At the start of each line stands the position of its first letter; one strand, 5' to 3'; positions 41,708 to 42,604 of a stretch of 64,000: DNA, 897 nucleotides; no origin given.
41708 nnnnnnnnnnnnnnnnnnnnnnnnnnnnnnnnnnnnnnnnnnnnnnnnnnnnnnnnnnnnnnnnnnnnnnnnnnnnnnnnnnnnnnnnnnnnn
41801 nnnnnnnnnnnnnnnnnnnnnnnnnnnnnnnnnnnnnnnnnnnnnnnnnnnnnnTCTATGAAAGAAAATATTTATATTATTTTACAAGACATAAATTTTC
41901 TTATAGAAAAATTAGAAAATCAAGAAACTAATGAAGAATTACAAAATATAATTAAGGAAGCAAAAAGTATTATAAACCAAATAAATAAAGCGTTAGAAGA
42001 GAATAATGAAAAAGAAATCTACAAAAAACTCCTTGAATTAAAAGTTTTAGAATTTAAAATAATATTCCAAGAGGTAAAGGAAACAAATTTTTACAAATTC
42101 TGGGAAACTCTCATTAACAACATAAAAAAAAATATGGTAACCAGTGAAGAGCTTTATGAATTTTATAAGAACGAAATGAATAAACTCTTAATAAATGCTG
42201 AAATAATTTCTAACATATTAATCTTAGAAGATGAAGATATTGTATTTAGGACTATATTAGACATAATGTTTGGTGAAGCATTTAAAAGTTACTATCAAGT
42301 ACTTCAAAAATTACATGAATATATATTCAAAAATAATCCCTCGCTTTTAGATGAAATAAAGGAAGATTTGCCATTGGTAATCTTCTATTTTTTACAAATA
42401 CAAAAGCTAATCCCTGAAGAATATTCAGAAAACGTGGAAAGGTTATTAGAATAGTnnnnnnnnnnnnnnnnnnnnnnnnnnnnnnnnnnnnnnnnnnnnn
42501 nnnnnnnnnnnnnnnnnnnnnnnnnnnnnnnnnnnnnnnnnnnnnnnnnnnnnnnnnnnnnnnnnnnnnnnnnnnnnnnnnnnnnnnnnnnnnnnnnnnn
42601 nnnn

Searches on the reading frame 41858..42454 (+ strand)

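Call 6: search_protein_families(library=pfam, proteins=[window:41858-42454:+], max_evalue=0.01)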
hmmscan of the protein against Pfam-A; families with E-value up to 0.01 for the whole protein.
window:41858-42454:+ (198 aa): 1 family
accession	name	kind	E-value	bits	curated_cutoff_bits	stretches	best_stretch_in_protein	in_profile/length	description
PF16035.10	Chalcone_2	-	0.0086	16.4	27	0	5-107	25-127/203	Chalcone isomerase like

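Call 11: search_protein_families(library=ncbifam, proteins=[window:41858-42454:+], max_evalue=0.01)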
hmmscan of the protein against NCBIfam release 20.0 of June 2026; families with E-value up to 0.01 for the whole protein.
window:41858-42454:+ (198 aa): 1 family
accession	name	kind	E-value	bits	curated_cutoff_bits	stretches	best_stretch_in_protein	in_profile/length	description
NF040974.1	RepABC_RepC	equivalog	0.0091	15.3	150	0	1-92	168-258/393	plasmid replication protein RepC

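Call 61: search_protein_families(library=phrogs, proteins=[window:41858-42454:+], max_evalue=0.1)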
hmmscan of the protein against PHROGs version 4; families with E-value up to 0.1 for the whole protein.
window:41858-42454:+ (198 aa): 1 family
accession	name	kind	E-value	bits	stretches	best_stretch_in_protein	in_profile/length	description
phrog_7393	-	unknown function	0.052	14.8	1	8-41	19-53/60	-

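Call 62: search_protein_families(library=padloc, proteins=[window:41858-42454:+], max_evalue=0.1)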
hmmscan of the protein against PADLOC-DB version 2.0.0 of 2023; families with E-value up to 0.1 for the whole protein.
window:41858-42454:+ (198 aa): 0 families
